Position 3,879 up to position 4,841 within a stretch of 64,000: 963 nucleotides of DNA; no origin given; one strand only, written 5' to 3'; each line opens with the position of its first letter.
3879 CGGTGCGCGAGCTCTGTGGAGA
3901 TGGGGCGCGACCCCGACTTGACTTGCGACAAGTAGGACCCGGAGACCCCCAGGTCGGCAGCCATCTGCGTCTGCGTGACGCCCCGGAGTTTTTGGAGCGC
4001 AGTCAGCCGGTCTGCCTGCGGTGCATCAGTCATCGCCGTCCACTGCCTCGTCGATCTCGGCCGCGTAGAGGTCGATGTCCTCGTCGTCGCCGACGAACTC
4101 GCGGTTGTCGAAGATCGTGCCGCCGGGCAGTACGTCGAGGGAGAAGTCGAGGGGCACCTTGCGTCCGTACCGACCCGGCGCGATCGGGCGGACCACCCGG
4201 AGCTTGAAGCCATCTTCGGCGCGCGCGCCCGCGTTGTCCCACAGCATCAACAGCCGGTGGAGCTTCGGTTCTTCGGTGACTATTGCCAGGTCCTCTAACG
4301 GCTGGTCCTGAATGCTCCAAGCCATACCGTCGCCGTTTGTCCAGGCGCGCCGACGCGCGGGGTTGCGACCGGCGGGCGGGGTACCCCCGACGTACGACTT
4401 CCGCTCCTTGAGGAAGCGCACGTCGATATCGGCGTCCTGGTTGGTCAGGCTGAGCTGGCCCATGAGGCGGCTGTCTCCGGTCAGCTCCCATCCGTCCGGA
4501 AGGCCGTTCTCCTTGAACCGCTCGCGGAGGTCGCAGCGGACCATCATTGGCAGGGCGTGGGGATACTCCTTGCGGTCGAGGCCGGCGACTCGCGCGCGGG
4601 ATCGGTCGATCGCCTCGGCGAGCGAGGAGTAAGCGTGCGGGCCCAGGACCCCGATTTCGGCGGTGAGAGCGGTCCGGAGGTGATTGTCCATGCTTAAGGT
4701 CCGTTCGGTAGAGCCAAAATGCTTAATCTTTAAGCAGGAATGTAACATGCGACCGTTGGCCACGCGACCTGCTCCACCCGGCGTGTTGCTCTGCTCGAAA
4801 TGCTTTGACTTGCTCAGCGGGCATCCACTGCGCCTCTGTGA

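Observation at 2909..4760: Unclassifiable 222-aa acidic-tailed protein coupled to an XRE-HTH/ImmA-IrrE metallopeptidase: candidate novel toxin/effector-regulator module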

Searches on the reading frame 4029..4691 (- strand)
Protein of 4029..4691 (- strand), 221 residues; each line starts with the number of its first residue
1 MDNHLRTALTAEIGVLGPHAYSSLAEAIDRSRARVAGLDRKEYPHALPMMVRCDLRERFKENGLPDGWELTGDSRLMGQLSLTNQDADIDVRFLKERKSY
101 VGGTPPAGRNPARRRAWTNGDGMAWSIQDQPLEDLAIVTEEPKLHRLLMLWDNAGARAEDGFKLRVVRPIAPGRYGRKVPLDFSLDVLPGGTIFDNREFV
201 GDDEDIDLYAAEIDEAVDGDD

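Call 5: search_protein_families(library=pfam, proteins=[window:4029-4691:-], max_evalue=1)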
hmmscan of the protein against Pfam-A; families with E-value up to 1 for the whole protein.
window:4029-4691:- (221 aa): 1 family
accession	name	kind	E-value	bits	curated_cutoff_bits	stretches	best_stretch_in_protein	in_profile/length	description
PF06940.17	DUF1287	-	0.023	14.9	25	1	80-160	69-148/163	Domain of unknown function (DUF1287)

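Call 6: search_protein_families(library=padloc, proteins=[window:4029-4691:-], max_evalue=1)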
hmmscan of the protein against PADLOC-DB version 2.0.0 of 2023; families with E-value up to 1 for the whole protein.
window:4029-4691:- (221 aa): 2 families
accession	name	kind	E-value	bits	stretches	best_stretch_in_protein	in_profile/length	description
PDLC03939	RmrT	-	2.4e-19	67.8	1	18-215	18-201/212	-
PDLC03172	Specificity_I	-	0.058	10.5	1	64-105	217-259/431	Type I specificity subunit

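Call 7: search_protein_families(library=ncbifam, proteins=[window:4029-4691:-], max_evalue=1)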
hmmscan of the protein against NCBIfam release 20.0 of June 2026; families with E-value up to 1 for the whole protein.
window:4029-4691:- (221 aa): 0 families

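Call 8: search_protein_families(library=phrogs, proteins=[window:4029-4691:-], max_evalue=1)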
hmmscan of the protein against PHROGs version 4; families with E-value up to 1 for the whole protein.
window:4029-4691:- (221 aa): 0 families

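Call 10: find_homologous_proteins(query=window:4029-4691:-)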
Query window:4029-4691:- (221 aa): 13 proteins with E <= 0.001 among 571 candidates.
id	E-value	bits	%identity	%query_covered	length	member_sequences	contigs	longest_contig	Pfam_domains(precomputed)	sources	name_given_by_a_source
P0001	2.6e-145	500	100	100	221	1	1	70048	-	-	-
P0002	4.5e-129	447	89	100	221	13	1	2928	-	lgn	-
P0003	1.1e-96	341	71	96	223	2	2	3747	-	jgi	jgi:hypothetical protein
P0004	1.8e-66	242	54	100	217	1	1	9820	-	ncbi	-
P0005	4.1e-51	192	46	100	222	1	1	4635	-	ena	-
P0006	2.3e-48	183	65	61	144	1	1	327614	-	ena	-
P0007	2.3e-46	176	41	100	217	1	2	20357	-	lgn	-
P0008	4.5e-45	172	40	100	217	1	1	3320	-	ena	-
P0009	7.7e-42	162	43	96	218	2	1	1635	-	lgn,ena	-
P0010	2.8e-37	147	41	95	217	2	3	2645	-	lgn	-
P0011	4.9e-37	146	42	91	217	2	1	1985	-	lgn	-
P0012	1.2e-35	141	38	97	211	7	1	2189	-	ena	-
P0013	1.5e-35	141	39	95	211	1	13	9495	-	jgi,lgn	-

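Call 16: find_homologous_proteins(query=A1, max_evalue=0.01)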
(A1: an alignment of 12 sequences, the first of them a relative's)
Query A1 (12 sequences) (221 aa, profile of the alignment): 58 proteins with E <= 0.01 among 8000 candidates.
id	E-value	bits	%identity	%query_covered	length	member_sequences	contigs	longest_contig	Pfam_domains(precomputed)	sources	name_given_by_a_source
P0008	6.9e-99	348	40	100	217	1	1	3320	-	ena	-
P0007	3.0e-97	342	41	100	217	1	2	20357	-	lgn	-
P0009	3.5e-97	342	43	96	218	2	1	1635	-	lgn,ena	-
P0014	6.3e-95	335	43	100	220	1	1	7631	-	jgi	jgi:hypothetical protein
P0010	2.3e-94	333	41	95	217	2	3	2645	-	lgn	-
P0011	2.7e-94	333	42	91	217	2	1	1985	-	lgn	-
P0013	5.6e-94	332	39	95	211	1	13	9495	-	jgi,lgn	-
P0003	5.9e-94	331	71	96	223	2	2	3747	-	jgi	jgi:hypothetical protein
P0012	1.4e-93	330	38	97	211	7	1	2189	-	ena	-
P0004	1.6e-93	330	54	100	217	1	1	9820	-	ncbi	-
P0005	2.1e-92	326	46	100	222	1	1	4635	-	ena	-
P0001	2.9e-92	326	100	100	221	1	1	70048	-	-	-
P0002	8.1e-90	318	89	100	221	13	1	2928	-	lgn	-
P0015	1.2e-89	317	40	95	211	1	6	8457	-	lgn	-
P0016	1.2e-86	308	49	90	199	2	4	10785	-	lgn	-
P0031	4.4e-78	280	38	95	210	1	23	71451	-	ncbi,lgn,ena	-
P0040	1.5e-72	262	40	93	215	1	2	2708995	-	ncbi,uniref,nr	ncbi:hypothetical protein [Kribbella jiaozuonensis]|uniref:Uncharacterized protein n=1 Tax=Kribbella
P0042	2.8e-71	257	37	97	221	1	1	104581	-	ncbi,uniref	ncbi:hypothetical protein ACFWAY_24835 [Rhodococcus sp. NPDC059968]|uniref:hypothetical protein n=1 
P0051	8.8e-60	220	41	84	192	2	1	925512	-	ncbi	ncbi:hypothetical protein [Mycobacteroides abscessus]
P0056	2.2e-32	130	32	93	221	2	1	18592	-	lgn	-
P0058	8.9e-6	43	30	82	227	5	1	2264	-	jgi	jgi:hypothetical protein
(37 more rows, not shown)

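Call 19: search_solved_structures(query=A2, max_evalue=10)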
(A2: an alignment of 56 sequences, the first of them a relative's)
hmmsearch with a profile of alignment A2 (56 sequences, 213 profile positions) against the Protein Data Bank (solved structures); distinct sequences matched with E-value up to 10: 2.
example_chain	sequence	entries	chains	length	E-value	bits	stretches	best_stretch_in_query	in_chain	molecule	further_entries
3k0z_A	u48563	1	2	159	1.7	11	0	171-209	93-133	Putative polyketide cyclase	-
4nu7_A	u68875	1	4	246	1.9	10.8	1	151-192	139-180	Ribulose-phosphate 3-epimerase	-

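Call 20: find_encoding_contigs(protein=P0040, flank=8000, max_places=3)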
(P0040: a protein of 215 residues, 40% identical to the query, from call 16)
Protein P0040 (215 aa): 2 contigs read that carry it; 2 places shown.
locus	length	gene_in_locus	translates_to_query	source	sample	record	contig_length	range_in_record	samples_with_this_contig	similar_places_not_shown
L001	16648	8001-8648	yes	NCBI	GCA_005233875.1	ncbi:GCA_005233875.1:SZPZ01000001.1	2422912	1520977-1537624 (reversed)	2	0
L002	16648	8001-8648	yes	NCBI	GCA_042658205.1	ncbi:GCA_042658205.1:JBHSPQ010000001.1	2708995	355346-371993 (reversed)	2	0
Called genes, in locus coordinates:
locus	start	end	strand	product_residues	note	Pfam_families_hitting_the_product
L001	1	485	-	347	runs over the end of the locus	PF08240:ADH_N, PF16912:Glu_dehyd_C, PF00107:ADH_zinc_N (weak)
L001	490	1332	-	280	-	PF08379:Bact_transglu_N, PF04473:DUF553, PF01841:Transglut_core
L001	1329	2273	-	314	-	PF04168:Alpha-E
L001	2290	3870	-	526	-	PF04174:CP_ATPgrasp_1, PF14403:CP_ATPgrasp_2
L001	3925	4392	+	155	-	PF00578:AhpC-TSA, PF08534:Redoxin, PF13911:AhpC-TSA_2 (weak)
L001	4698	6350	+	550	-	PF13519:VWA_2 (faint), PF13531:SBP_bac_11, PF00092:VWA, PF13768:VWA_3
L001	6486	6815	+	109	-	PF03819:MazG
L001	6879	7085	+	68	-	-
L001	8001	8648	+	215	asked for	-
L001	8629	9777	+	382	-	PF01381:HTH_3, PF04545:Sigma70_r4 (faint), PF13560:HTH_31 (weak), PF06114:Peptidase_M78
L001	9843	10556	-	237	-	-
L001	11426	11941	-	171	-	-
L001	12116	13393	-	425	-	PF01326:PPDK_N, PF00391:PEP-utilizers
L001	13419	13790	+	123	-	-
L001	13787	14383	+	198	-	-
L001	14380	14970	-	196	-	-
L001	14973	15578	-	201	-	PF01725:Ham1p_like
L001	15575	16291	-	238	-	PF01138:RNase_PH, PF03725:RNase_PH_C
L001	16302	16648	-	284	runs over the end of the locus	PF00657:Lipase_GDSL, PF13472:Lipase_GDSL_2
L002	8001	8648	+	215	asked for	-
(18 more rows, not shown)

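Call 22: find_related_loci(query=A1, collection=genome_contigs, flank=6000)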
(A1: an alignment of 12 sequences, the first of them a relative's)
Query A1 (221 aa) in genome_contigs; peptide patterns used: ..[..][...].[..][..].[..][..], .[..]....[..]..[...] (x = any residue, [..] = any of these).
73 stretches matched a pattern; 4 encode a relative of the query (tblastn E <= 1e-3); 4 distinct loci.
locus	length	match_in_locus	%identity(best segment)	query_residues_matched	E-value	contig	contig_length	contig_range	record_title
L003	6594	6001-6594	87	1-198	3e-119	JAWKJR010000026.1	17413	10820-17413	MAG: Nocardioides sp. isolate BC1.171 BC1.171.fa-26, whole genome shotgun sequence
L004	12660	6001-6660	44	1-220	4e-53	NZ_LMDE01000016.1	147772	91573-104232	Nocardioides sp. Root122 contig_9, whole genome shotgun sequence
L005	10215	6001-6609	35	7-218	2e-34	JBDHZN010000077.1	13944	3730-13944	MAG: Micropruina sp. isolate AS-MICRO-3CA.136 NODE_20623_length_13944_cov_7.502496, whole genome shotgun sequence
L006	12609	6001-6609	35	7-218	2e-34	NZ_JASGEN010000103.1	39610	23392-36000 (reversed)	MAG: Micropruina sp. isolate 7M016 JMF-2106-05-0007A.bin.16_102, whole genome shotgun sequence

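Call 24: find_encoding_contigs(protein=P0031, flank=6000, max_places=3)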
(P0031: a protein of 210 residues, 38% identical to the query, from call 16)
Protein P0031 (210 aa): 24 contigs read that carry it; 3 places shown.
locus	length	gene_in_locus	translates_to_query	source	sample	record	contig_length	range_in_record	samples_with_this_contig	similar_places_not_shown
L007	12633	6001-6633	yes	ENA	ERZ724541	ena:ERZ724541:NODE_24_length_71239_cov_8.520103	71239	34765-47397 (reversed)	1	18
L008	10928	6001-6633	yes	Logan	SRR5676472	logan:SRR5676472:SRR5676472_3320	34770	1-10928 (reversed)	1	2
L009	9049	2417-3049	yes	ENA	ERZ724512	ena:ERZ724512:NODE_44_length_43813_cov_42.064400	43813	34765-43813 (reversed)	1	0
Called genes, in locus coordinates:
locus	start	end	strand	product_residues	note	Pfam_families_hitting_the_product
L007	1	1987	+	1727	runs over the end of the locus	PF28553:WH_1, PF28554:DUF8437, PF04851:ResIII (faint), PF28555:Helicase_dom, PF00271:Helicase_C (weak)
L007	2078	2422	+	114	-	-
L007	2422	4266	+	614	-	PF08281:Sigma70_r4_2 (weak)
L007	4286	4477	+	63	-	-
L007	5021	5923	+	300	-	PF00872:Transposase_mut, PF10551:MULE (weak)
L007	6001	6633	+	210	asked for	-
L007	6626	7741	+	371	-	PF01381:HTH_3, PF13560:HTH_31, PF06114:Peptidase_M78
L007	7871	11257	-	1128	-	PF02384:N6_Mtase (weak), PF18135:Type_ISP_C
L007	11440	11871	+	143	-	-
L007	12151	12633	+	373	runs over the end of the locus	PF02899:Phage_int_SAM_1 (faint)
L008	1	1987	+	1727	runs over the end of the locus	PF28553:WH_1, PF28554:DUF8437, PF04851:ResIII (faint), PF28555:Helicase_dom, PF00271:Helicase_C (weak)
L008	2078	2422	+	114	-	-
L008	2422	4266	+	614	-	PF08281:Sigma70_r4_2 (weak)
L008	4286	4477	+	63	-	-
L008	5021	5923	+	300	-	PF00872:Transposase_mut, PF10551:MULE (weak)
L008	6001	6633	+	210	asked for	-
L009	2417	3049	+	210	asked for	-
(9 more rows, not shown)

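Call 25: find_encoding_contigs(protein=P0051, flank=6000, max_places=2)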
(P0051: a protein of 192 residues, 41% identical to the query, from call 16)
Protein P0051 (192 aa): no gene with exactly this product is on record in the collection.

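Call 26: find_encoding_contigs(protein=P0056, flank=6000, max_places=2)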
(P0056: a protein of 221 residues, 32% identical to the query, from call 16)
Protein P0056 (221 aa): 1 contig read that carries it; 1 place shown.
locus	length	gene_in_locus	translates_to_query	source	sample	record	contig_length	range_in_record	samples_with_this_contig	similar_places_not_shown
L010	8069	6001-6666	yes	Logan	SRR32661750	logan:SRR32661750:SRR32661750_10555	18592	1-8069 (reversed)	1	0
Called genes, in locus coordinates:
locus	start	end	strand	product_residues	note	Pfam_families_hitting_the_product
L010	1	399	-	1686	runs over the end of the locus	PF00270:DEAD (weak), PF13245:AAA_19 (faint), PF00271:Helicase_C, PF21010:HA2_C, PF07717:OB_NTP_bind, PF11898:DUF3418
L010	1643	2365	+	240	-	PF00005:ABC_tran, PF13304:AAA_21 (faint)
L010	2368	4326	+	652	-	PF02687:FtsX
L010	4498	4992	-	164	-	PF00665:rve, PF13683:rve_3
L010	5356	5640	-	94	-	PF01527:HTH_Tnp_1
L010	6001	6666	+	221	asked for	-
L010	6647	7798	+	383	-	PF01381:HTH_3 (weak), PF13560:HTH_31 (weak), PF06114:Peptidase_M78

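Call 27: find_encoding_contigs(protein=P0042, flank=6000, max_places=2)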
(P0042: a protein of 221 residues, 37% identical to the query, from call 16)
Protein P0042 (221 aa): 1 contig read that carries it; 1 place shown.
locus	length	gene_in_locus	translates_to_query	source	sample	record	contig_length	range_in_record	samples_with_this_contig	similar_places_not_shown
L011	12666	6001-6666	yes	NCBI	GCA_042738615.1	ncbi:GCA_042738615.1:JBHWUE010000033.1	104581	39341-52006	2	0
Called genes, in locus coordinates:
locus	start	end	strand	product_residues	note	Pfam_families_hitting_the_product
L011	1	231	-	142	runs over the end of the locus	PF03061:4HBT (weak)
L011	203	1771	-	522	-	PF00501:AMP-binding, PF23024:AMP-dom_DIP2-like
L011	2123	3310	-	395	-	PF00067:p450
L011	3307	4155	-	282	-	PF02353:CMAS, PF13489:Methyltransf_23, PF13847:Methyltransf_31 (weak), PF08241:Methyltransf_11, PF08242:Methyltransf_12 (weak), PF13649:Methyltransf_25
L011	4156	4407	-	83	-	PF00550:PP-binding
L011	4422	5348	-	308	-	PF00487:FA_desaturase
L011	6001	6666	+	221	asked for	-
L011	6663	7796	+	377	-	PF13560:HTH_31, PF01381:HTH_3, PF06114:Peptidase_M78 (weak)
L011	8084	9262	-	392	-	PF01264:Chorismate_synt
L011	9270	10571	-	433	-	PF00083:Sugar_tr, PF07690:MFS_1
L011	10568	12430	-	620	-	PF13522:GATase_6, PF13537:GATase_7, PF00733:Asn_synthase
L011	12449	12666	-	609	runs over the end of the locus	PF13522:GATase_6, PF13537:GATase_7, PF00733:Asn_synthase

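Call 28: predict_structure(alignment_id=A2)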
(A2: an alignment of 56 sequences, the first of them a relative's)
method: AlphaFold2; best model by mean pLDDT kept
length: 221 residues; sequences in the alignment: 56
mean_pLDDT: 83.2   pTM: 0.75
mean pLDDT of the five models: 83.2, 82.7, 82.2, 82.1, 81.7
residues with pLDDT >= 90: 124; 70-90: 41; 50-70: 43; < 50: 13
segments of 3 or more residues with pLDDT < 50: 123-128, 192-194
pLDDT, mean of each block of 10 residues (from residue 1): 94 95 96 94 93 98 97 92 96 86 86 85 51 60 89 78 94 90 91 51 62 58 46
secondary structure, 60 per line:
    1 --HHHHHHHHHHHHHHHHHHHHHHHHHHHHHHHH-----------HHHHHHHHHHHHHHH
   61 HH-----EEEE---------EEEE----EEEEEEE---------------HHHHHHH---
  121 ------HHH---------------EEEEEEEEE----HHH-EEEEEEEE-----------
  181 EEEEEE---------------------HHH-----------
elements in order: H3-34 H46-62 E68-71 E81-84 E89-95 H111-117 E145-153 E162-169 E181-186

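Call 29: search_protein_representatives(alignment_id=A1)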
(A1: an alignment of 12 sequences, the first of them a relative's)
Query: 12 sequences, 215 profile positions. Proteins with E-value up to 0.001 (for the whole library): 177; up to 1e-10: 117; up to 1e-30: 70. The best 150 are listed.
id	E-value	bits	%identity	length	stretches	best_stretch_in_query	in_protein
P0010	7.3e-95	332.8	-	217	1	1-214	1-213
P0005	6.5e-93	326.4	-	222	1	3-215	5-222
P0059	8.6e-68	244.3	-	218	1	1-213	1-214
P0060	3.4e-67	242.3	-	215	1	5-213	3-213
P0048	4.2e-67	242.0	-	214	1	1-213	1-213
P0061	1.2e-60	220.9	-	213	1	1-213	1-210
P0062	1.5e-57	210.9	-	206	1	1-208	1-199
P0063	3.8e-57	209.5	-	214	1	6-209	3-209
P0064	3.9e-57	209.5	-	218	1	2-214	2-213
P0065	5.3e-56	205.8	-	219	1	14-212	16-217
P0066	1.2e-55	204.6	-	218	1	1-214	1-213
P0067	9.7e-53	195.1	-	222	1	1-214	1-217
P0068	5.3e-52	192.7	-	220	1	1-214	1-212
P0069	3.8e-51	189.9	-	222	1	1-214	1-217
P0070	6.6e-51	189.1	-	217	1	4-206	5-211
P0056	7.0e-33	130.2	-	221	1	3-213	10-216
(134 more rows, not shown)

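Call 32: fold_search(model_id=the predicted structure, library=pdb)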
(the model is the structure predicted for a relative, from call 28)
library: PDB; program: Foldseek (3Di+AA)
matches with E <= 10: 129; with E <= 0.001: 0
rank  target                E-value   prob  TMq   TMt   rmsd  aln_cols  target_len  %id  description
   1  8a4b_A                1.7e-01  0.54  0.32  0.34   8.9       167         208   10  Structure of human Rep15:Rab3B_Q81L complex. (released 2022-08-10)
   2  8a4c_C                2.4e-01  0.23  0.25  0.27  10.6       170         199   12  Structure of human Rep15:Rab3B complex. (released 2022-08-10)
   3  8a4b_C                2.5e-01  0.30  0.30  0.32   7.3       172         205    9  Structure of human Rep15:Rab3B_Q81L complex. (released 2022-08-10)
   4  8a4a_A                2.7e-01  0.35  0.31  0.33  10.1       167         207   11  Structure of human Rep15 in complex with bovine Rab3C. (released 2022-08-10)
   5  8ti9_B                9.6e-01  0.14  0.20  0.22   9.0        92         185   13  CryoEM structure of octamer assembly of Shedu nuclease domain from Bacillus cereus (released 2024-07-31)
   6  7kl3_A                1.5e+00  0.11  0.18  0.21   7.5        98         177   11  The crystal structure of the 2009/H1N1/California PA endonuclease mutant E119D bound to RNA oligomer AG*CAUC (*uncleav (released 2021-02-03)
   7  8ti9_C                1.9e+00  0.10  0.19  0.22   8.1        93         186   12  CryoEM structure of octamer assembly of Shedu nuclease domain from Bacillus cereus (released 2024-07-31)
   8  6rfv_A                1.9e+00  0.02  0.15  0.14  19.4       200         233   12  Revisiting pH-gated conformational switch. Complex HK853-RR468 pH 7 (released 2020-02-19)
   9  4lqe                  2.0e+00  0.05  0.21  0.28   9.8       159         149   10  Crystal Structure of MepB (released 2014-03-12)
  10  5a5t_F                2.0e+00  0.04  0.12  0.10   7.2        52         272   13  Structure of mammalian eIF3 in the context of the 43S preinitiation complex (released 2015-09-09)
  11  5vp8                  2.1e+00  0.07  0.20  0.24  10.6       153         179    9  I38T mutant of 2009 H1N1 PA Endonuclease (released 2018-04-11)
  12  4fpp_A                2.1e+00  0.02  0.13  0.14  18.1       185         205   13  Bacterial phosphotransferase (released 2012-09-12)
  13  4e5g_D                2.3e+00  0.08  0.21  0.25   8.7       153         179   10  Crystal structure of avian influenza virus PAn bound to compound 2 (released 2012-08-08)
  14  7fiv_B                2.4e+00  0.03  0.16  0.06  11.1       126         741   12  Crystal structure of the complex formed by Wolbachia cytoplasmic incompatibility factors CidA and CidBND1-ND2 from wPi (released 2022-04-06)
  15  6dk7_E                2.4e+00  0.01  0.11  0.11  19.9       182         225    9  RetS histidine kinase region with cobalt (released 2019-03-20)
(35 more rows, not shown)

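Call 33: fold_search(model_id=the predicted structure, library=viral)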
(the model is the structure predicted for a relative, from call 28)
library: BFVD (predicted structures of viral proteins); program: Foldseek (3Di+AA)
matches with E <= 10: 164; with E <= 0.001: 0
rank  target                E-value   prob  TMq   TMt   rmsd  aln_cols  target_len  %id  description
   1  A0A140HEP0            3.6e-01  0.08  0.20  0.06  12.3       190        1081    8  Putative polyprotein (Fragment) [Hermitage virus]
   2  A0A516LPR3            4.6e-01  0.08  0.21  0.13  11.7       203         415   10  (no name in the UniProt tables at hand)
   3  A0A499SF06            6.2e-01  0.20  0.16  0.13   5.5        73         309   10  (no name in the UniProt tables at hand)
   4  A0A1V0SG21            6.2e-01  0.08  0.18  0.08  12.8       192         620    7  Collagen triple helix repeat motif-containing protein [Hokovirus HKV1]
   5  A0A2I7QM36            7.5e-01  0.06  0.18  0.12  13.7       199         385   10  (no name in the UniProt tables at hand)
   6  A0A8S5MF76            7.9e-01  0.04  0.18  0.07  16.6       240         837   11  Tail protein [Siphoviridae sp. ctYh54]
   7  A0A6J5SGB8            8.4e-01  0.15  0.18  0.38   6.7        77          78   13  Uncharacterized protein [uncultured Caudovirales phage]
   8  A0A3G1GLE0            9.5e-01  0.06  0.19  0.17  12.9       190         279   12  PD-(D/E)XK nuclease superfamily protein [Xanthomonas phage KPhi1]
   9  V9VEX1                1.0e+00  0.11  0.17  0.25  13.4        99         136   12  Uncharacterized protein [Lactococcus phage phiL47]
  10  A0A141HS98            1.0e+00  0.04  0.11  0.08  19.1       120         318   12  (no name in the UniProt tables at hand)
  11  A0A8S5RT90            1.1e+00  0.08  0.13  0.03   9.7        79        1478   13  Exonuclease V [Siphoviridae sp. gcode 4]
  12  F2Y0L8                1.1e+00  0.18  0.13  0.08   3.8        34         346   12  (no name in the UniProt tables at hand)
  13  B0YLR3                1.1e+00  0.03  0.16  0.13  25.0       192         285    8  Uncharacterized protein [Glossina hytrovirus (isolate Glossina pallidipes/Ethiopia/Seibersdorf/-)]
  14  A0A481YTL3            1.1e+00  0.01  0.11  0.07  19.8       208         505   12  Uncharacterized protein [Marseillevirus LCMAC102]
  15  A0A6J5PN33            1.2e+00  0.14  0.19  0.28  12.8       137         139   12  Holin_LLH, phage holin, LL-H family [uncultured Caudovirales phage]
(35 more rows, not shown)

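Call 47: search_protein_families(library=pfam, alignment_id=A2, max_evalue=1)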
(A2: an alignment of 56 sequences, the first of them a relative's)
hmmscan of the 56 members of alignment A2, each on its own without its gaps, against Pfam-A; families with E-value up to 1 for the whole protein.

A. member 1, P0001 (221 aa): 1 family
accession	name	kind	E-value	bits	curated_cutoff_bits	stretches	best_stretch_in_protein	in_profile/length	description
PF06940.17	DUF1287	-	0.023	14.9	25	1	80-160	69-148/163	Domain of unknown function (DUF1287)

B. families by the number of members that match (of 56 scanned): 4 families
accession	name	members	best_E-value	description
PF11097.13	DUF2883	2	0.056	Protein of unknown function (DUF2883)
PF24320.1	DUF7492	2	0.072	Domain of unknown function (DUF7492)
PF06940.17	DUF1287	1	0.023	Domain of unknown function (DUF1287)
PF04587.20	ADP_PFK_GK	1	0.075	ADP-specific Phosphofructokinase/Glucokinase conserved region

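Call 52: search_dna_similar(query=window:4029-4691:-, collection=phages, mode=protein, max_evalue=0.001, max_rows=30)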
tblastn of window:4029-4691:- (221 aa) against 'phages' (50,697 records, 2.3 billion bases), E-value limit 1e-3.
Records with a match: 2; places in all: 2; records where one place covers at least 80% of the query: 2.
Best place of each record, by identity: <60% 2.
By first word of the organism name: Gordonia 2.
By host as written in the record: Gordonia terrae 3612 2.
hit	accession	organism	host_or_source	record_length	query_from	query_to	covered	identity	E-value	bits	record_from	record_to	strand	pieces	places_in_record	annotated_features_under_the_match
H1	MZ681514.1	Gordonia phage Malibo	Gordonia terrae 3612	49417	5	218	97%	35.9%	2e-23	103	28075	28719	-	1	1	35: hypothetical protein | 34: helix-turn-helix DNA binding protein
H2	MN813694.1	Gordonia phage Opie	Gordonia terrae 3612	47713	5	218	97%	35.9%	3e-23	102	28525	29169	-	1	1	34: hypothetical protein | 33: hypothetical protein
